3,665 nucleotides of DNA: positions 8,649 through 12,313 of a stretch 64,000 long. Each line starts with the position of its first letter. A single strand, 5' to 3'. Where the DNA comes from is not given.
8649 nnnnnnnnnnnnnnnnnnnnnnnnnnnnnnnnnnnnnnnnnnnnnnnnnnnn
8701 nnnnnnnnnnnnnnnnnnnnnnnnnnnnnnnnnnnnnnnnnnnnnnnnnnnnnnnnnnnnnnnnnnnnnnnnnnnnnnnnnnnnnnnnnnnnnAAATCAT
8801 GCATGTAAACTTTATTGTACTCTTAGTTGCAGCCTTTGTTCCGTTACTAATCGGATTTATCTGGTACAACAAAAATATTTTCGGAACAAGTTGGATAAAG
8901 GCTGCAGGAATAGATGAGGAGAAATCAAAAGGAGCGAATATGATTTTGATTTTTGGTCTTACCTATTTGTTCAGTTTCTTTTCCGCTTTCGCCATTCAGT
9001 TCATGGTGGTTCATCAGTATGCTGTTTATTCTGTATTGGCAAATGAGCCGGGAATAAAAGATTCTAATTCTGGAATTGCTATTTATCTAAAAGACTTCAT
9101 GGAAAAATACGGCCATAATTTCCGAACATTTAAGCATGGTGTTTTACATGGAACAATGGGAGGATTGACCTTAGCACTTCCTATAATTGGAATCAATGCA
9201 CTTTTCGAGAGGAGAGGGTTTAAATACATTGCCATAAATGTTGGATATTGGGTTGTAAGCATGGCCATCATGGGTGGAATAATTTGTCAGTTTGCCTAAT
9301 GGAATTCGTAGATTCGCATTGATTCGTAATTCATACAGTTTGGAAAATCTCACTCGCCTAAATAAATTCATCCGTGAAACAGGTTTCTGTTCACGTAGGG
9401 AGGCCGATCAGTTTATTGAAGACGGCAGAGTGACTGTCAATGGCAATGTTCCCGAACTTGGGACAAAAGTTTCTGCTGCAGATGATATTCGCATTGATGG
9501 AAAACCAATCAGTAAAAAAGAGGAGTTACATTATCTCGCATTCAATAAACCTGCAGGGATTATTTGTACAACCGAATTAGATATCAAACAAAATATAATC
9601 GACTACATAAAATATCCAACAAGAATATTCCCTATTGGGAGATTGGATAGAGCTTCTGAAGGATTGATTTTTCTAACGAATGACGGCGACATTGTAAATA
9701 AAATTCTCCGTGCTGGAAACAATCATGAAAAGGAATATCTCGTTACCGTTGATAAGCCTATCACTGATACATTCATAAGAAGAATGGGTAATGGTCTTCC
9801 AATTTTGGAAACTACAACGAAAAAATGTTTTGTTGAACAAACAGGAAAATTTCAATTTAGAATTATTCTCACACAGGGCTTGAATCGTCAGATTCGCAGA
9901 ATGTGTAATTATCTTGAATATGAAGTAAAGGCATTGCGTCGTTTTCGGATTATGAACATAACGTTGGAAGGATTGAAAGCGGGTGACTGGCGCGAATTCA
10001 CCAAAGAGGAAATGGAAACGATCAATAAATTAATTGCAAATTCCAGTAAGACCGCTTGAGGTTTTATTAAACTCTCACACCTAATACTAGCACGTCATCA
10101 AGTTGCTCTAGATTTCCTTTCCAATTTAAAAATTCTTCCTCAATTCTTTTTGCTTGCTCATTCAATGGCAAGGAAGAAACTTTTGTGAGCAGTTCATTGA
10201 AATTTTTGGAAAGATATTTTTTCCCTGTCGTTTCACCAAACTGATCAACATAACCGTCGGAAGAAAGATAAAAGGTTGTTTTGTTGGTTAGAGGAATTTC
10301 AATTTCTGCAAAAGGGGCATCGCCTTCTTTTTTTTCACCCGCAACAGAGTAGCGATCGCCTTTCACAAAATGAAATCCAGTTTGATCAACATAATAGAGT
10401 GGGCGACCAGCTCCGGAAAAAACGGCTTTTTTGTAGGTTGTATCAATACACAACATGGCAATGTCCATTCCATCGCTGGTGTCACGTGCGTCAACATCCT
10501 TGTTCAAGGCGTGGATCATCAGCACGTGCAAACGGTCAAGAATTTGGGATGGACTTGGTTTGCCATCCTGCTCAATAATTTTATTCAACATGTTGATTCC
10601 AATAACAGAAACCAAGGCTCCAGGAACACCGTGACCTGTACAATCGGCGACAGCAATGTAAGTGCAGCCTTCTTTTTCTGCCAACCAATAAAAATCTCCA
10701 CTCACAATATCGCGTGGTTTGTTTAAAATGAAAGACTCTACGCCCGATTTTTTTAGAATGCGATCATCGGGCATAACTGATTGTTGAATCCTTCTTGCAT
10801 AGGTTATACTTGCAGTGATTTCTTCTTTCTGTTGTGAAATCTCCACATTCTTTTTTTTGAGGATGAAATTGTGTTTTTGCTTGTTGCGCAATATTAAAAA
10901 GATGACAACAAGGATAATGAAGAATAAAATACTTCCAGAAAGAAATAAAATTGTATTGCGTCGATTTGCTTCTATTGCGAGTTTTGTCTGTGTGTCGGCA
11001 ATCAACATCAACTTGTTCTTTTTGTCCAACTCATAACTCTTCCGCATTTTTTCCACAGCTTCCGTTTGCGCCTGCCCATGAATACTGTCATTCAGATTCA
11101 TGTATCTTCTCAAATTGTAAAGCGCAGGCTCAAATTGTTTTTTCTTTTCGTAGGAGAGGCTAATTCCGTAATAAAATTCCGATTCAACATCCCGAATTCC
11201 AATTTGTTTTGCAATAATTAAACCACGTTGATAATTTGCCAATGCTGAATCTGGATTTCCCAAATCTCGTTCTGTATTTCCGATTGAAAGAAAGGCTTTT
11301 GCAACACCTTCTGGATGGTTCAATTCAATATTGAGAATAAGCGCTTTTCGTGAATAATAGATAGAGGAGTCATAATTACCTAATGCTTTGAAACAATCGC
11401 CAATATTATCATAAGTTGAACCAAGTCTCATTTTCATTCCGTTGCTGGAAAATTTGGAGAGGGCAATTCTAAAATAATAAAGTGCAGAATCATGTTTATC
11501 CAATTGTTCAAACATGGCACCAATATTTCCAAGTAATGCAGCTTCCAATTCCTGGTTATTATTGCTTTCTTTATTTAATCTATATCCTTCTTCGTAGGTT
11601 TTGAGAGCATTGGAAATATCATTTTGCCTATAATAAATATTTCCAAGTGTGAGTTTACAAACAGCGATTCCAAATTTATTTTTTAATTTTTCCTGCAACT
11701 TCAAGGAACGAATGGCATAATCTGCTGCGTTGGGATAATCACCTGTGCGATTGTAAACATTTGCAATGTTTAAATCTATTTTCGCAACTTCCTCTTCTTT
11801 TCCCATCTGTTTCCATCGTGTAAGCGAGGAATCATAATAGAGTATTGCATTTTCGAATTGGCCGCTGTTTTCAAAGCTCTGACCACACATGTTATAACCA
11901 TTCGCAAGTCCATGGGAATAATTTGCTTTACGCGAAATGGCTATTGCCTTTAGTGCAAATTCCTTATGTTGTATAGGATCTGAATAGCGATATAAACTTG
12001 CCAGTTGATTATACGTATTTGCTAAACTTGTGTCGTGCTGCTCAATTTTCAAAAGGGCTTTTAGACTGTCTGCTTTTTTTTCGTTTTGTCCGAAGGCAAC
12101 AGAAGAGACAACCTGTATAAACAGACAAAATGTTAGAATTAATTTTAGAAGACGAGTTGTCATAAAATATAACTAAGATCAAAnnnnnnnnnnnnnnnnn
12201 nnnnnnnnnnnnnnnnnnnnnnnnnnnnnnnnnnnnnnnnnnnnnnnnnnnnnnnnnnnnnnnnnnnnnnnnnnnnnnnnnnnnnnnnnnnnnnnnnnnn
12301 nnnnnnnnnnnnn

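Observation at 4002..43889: Array of eight paralogous periplasmic-sensor / PP2C (SpoIIE-type) phosphatase membrane proteins in 40 kb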

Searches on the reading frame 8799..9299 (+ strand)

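Call 4: search_protein_families(library=pfam, proteins=[window:8799-9299:+], max_evalue=0.001)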
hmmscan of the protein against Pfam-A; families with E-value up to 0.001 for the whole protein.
window:8799-9299:+ (166 aa): 1 family
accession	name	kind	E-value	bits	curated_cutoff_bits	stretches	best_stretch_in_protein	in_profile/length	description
PF08570.15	DUF1761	-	8e-26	91.2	31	1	7-163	2-123/123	Protein of unknown function (DUF1761)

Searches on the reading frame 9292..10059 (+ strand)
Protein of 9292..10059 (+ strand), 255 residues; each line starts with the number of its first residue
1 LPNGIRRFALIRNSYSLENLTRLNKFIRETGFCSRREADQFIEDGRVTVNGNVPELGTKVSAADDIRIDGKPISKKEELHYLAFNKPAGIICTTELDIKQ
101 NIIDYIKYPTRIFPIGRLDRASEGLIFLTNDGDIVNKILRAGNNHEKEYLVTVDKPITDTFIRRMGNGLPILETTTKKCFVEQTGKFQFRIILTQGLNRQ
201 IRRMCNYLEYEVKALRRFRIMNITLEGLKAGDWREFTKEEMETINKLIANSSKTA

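Call 4: search_protein_families(library=pfam, proteins=[window:9292-10059:+], max_evalue=0.001)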
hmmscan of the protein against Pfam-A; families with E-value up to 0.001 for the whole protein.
window:9292-10059:+ (255 aa): 2 families
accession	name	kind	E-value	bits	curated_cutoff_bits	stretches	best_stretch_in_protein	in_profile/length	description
PF00849.27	PseudoU_synth_2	-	3.3e-19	70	26.8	1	80-206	1-151/152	RNA pseudouridylate synthase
PF01479.30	S4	-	2.5e-11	43.6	22.8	1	22-66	2-48/48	S4 domain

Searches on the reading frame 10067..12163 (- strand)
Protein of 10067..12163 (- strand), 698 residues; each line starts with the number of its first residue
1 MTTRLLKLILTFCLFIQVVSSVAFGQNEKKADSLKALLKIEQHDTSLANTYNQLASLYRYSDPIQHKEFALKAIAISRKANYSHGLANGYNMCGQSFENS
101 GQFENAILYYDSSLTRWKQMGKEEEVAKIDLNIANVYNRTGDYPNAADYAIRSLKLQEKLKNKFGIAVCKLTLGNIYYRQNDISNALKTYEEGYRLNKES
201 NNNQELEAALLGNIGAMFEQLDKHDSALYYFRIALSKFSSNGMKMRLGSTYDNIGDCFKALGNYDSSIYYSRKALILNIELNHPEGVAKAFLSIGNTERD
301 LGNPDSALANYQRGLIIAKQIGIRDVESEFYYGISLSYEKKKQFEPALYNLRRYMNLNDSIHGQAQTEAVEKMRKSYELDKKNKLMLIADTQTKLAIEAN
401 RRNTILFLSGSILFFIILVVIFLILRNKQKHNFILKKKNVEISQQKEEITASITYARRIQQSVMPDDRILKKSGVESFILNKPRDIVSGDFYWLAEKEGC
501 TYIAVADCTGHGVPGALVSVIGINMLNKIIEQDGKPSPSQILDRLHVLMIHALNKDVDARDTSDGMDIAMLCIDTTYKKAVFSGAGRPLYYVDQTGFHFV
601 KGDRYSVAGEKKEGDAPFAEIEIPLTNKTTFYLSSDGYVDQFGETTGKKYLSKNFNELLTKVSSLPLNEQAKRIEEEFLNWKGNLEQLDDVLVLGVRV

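Call 3: search_protein_families(library=pfam, proteins=[window:10067-12163:-], max_evalue=0.01)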
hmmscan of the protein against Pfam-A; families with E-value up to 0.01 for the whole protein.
window:10067-12163:- (698 aa): 13 families
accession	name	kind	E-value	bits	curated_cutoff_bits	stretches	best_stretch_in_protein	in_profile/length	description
PF13424.12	TPR_12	-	1.3e-30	105.8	30.1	3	126-198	2-76/77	Tetratricopeptide repeat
PF07228.17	SpoIIE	-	9.8e-20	71.7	25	1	498-698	2-191/192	Stage II sporulation protein E (SpoIIE)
PF07719.23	TPR_2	-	1e-17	63.1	27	1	172-199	6-33/34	Tetratricopeptide repeat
PF00515.34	TPR_1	-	1.3e-17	63.3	27.8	0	288-317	1-30/34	Tetratricopeptide repeat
PF13432.12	TPR_16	-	3e-11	44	32.7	1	171-239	1-62/65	Tetratricopeptide repeat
PF13374.12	TPR_10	-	4e-11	43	27.5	0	132-160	7-35/42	Tetratricopeptide repeat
PF13176.12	TPR_7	-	1.5e-09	37.7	27.9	0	132-157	4-31/36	Tetratricopeptide repeat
PF13181.12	TPR_8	-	1.7e-09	37.5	25.7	0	172-198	6-32/34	Tetratricopeptide repeat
PF13428.12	TPR_14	-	2.9e-08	34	23.5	0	170-200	4-34/44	Tetratricopeptide repeat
PF17874.7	TPR_MalT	-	6.8e-08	32.6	45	1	65-210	19-165/336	MalT-like TPR region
PF13174.12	TPR_6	-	5e-07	30.4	26.3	0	172-191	5-24/33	Tetratricopeptide repeat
PF14938.12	SNAP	-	7e-06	26.1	25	1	42-148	69-176/282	Soluble NSF attachment protein, SNAP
PF10602.15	RPN7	-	0.0032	17.6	29.6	0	110-164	19-73/174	26S proteasome subunit RPN7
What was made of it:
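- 10067..12163 (-): Gene B: signal peptide, TPR array, TM helix, 29-residue linker, SiaA-type PP2C (SpoIIE match 10070-10672). Pfam TPR_12 106 bits, SpoIIE 72 (call 3).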

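Call 12: search_protein_families(library=ncbifam, proteins=[window:10067-12163:-], max_evalue=0.01)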
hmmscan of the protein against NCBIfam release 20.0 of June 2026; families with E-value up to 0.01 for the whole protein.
window:10067-12163:- (698 aa): 8 families
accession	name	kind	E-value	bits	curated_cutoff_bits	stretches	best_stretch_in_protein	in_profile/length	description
NF038263.1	prot_phos_SiaA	equivalog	2e-56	191.8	700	1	435-698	397-657/658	biofilm regulation protein phosphatase SiaA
NF053520.1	HK_Porph_FimS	equivalog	1.3e-15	56.8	600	2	183-346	100-262/618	sensor histidine kinase FimS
NF041717.1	HaaA_phane_TPR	equivalog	2.6e-12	45.7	1125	2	135-332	640-836/882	cyclophane-containing RiPP biosynthesis TPR protein HaaT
NF053779.1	BT3442_fam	equivalog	5.3e-10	38.6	940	1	113-450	88-403/563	BT3442 family protein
NF053617.1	SARPRegAfsRStmc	equivalog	2.7e-07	28.9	1430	1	118-324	727-932/986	SARP-family global regulator AfsR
TIGR02917.1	PEP_TPR_lipo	equivalog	5.5e-07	27.8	312.2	1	29-264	548-759/899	XrtA/PEP-CTERM system TPR-repeat protein PrsT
NF047507.1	TPR_BatC_Lepto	exception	1.9e-05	24.3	175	0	90-161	62-130/214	TPR repeat-containing protein BatC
TIGR02795.1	tol_pal_ybgF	equivalog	2.8e-05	24.7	90.1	0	172-239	44-107/119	tol-pal system protein YbgF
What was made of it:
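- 10067..12163 (-): NF038263 192 bits (call 12).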
